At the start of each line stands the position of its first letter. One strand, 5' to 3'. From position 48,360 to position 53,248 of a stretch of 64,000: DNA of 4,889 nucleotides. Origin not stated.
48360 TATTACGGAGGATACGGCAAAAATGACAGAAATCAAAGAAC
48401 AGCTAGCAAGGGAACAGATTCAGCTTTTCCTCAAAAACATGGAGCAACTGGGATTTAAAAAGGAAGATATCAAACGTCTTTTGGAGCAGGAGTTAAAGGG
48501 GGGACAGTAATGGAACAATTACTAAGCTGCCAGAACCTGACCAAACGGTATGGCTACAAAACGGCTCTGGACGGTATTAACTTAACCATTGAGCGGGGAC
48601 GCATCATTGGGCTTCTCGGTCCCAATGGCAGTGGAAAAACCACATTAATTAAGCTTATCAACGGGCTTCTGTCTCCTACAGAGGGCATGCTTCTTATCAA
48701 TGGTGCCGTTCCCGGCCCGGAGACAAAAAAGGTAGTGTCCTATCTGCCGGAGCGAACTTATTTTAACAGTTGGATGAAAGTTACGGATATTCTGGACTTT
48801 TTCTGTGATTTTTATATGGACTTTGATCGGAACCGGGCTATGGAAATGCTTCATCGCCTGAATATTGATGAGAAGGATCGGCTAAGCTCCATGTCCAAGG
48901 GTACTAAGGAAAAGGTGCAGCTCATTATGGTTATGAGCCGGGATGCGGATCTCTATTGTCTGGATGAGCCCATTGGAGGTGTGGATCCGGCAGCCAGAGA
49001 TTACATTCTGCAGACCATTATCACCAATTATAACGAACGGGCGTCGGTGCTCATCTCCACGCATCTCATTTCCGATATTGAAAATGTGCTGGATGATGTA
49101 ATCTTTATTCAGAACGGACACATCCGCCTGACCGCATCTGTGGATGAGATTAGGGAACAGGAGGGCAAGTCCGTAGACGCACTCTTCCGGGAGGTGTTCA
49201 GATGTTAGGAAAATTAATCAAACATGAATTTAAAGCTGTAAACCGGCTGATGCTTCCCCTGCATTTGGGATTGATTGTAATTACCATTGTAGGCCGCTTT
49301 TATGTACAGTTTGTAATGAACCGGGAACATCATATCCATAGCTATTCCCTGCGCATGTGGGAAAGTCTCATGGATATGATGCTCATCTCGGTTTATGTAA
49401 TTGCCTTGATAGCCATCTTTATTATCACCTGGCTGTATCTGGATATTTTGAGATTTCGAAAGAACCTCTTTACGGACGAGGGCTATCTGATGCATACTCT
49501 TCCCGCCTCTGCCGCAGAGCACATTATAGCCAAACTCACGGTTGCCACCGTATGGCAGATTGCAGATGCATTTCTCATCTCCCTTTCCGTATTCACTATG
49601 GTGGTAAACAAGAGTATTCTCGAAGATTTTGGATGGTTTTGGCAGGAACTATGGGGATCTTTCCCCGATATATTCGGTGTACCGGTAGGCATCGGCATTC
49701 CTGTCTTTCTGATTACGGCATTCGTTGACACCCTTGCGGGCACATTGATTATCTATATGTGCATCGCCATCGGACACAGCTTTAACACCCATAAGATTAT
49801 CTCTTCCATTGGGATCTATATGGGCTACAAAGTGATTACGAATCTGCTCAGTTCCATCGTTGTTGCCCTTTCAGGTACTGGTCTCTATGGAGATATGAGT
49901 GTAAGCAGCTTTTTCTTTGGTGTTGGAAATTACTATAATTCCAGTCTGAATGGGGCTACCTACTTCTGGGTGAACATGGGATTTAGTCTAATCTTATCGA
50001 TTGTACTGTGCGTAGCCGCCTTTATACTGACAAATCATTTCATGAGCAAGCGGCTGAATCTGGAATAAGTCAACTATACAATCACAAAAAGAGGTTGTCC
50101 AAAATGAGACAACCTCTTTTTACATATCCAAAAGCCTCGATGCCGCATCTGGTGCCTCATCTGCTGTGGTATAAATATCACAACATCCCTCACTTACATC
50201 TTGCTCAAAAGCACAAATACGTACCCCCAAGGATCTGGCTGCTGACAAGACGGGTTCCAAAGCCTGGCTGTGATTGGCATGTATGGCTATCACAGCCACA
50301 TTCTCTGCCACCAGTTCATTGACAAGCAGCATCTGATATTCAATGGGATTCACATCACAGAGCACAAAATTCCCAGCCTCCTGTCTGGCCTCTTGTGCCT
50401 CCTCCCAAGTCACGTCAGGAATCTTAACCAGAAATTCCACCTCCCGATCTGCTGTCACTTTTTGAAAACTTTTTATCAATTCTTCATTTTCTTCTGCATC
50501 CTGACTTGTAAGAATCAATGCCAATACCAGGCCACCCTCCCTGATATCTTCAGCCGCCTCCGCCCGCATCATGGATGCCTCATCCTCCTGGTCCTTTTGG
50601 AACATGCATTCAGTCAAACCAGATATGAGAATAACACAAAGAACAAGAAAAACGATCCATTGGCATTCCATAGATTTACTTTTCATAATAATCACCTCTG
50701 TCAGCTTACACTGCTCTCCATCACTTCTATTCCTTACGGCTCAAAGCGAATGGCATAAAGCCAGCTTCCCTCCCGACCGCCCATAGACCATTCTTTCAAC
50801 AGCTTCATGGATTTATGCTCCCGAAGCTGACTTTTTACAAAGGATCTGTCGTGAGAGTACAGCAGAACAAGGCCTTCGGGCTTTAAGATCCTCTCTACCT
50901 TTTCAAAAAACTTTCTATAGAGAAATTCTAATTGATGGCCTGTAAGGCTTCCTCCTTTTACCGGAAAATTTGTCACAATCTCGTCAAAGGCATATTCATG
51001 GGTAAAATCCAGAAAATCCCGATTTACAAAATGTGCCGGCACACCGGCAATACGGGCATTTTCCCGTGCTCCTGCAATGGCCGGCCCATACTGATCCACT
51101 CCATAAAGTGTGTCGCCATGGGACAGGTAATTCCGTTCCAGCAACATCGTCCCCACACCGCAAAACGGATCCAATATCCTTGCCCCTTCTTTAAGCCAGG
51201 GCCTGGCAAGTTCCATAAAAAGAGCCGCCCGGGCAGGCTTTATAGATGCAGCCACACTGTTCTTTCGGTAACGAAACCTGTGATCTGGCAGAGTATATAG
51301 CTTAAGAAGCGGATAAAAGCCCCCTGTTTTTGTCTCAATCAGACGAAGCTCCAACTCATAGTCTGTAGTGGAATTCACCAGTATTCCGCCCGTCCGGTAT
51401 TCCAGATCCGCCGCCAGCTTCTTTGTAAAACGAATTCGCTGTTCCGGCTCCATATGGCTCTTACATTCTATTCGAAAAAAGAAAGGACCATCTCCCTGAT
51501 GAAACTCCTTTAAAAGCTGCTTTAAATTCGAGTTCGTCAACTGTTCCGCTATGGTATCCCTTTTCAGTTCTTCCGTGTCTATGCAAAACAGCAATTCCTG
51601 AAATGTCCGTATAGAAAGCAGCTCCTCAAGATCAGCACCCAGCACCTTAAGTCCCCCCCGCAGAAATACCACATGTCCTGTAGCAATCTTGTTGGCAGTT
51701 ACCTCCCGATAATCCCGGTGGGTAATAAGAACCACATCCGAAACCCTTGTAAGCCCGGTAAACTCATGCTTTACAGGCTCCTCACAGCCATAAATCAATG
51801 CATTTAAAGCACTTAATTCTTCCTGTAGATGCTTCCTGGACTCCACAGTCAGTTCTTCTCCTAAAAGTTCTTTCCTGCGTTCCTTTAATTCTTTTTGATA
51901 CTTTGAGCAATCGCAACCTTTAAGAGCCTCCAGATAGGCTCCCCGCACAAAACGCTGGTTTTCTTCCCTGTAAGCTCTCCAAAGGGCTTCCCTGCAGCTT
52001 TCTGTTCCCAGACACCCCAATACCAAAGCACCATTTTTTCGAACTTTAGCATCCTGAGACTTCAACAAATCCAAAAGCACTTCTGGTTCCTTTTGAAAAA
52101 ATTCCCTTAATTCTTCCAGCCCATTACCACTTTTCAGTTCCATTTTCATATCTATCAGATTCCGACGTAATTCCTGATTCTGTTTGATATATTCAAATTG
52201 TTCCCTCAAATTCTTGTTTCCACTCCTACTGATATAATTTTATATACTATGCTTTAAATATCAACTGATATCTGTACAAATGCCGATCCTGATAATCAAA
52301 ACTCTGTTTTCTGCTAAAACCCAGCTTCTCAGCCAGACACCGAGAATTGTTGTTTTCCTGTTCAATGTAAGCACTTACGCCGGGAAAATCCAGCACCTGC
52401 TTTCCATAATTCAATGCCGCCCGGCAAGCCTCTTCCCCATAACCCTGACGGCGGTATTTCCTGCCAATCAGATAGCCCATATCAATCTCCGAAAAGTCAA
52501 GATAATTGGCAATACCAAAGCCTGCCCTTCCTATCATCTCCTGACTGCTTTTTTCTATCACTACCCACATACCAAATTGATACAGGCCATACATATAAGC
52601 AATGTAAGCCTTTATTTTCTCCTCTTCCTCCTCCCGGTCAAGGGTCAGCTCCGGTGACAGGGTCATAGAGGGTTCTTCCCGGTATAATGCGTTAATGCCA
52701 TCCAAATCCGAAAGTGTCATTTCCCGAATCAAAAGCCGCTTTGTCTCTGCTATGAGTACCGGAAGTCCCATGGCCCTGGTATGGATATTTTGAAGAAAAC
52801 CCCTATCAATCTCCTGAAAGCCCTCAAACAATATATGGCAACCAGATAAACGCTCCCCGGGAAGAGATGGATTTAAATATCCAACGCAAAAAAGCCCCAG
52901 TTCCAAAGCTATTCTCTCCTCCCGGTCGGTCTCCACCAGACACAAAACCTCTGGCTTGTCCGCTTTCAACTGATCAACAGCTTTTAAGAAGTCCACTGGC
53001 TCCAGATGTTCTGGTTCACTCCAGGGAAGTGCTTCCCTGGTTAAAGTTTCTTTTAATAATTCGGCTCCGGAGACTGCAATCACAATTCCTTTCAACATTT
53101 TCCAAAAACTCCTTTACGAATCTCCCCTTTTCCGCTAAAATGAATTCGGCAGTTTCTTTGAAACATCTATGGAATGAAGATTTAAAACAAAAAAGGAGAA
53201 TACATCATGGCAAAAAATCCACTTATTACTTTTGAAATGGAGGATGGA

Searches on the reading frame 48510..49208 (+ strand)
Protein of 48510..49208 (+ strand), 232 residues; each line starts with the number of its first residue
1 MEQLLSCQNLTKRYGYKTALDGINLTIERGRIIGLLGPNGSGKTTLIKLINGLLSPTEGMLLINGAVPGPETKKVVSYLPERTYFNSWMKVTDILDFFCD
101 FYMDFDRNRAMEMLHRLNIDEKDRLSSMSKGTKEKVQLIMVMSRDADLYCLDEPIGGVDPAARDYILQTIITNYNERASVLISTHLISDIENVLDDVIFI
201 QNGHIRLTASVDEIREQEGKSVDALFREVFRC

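Call 8: search_protein_families(library=pfam, proteins=[window:48510-49208:+])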
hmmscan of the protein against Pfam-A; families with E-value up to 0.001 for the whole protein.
window:48510-49208:+ (232 aa): 3 families
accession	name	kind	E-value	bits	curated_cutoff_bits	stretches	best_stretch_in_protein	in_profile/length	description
PF00005.33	ABC_tran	-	2.2e-26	93.5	25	1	20-155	1-136/137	ABC transporter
PF13304.12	AAA_21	-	8.3e-14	52.8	27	2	122-185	232-298/304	AAA domain, putative AbiEii toxin, Type IV TA system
PF13555.12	AAA_29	-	0.0006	20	27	0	24-58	16-50/61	P-loop containing region of AAA domain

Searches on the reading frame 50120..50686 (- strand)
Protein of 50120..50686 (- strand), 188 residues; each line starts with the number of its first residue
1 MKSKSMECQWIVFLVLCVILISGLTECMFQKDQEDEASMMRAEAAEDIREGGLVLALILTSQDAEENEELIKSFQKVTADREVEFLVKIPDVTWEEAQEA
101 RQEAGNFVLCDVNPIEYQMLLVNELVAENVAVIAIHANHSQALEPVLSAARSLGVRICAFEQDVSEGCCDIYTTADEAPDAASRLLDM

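Call 78: search_protein_families(library=pfam, proteins=[window:50120-50686:-], max_evalue=0.00001)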
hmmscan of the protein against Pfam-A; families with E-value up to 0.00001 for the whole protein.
window:50120-50686:- (188 aa): 1 family
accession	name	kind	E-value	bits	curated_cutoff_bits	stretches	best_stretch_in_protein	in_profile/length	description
PF13407.12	Peripla_BP_4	-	2.6e-09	37.4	35.1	1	94-177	17-103/258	Periplasmic binding protein domain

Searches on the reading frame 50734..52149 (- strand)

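Call 78: search_protein_families(library=pfam, proteins=[window:50734-52149:-], max_evalue=0.00001)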
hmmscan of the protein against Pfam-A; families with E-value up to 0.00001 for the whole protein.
window:50734-52149:- (471 aa): 3 families
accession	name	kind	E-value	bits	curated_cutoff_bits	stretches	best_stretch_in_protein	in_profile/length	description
PF01170.24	UPF0020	-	3.6e-17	63.1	22.3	1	294-449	3-183/197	RMKL-like, methyltransferase domain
PF13847.12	Methyltransf_31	-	1e-10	41.9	27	1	320-449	2-129/145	Methyltransferase domain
PF05175.20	MTS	-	4.3e-08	33.4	23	1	321-433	31-141/170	Methyltransferase small domain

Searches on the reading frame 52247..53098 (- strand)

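Call 78: search_protein_families(library=pfam, proteins=[window:52247-53098:-], max_evalue=0.00001)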
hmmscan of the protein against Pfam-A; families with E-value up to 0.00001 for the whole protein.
window:52247-53098:- (283 aa): 2 families
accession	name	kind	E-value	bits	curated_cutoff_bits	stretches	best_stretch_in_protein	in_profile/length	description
PF13302.13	Acetyltransf_3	-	3.1e-24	86.7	25.4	1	121-261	1-137/138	Acetyltransferase (GNAT) domain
PF00583.31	Acetyltransf_1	-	1.1e-07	32.6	20.7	1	171-261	28-116/116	Acetyltransferase (GNAT) family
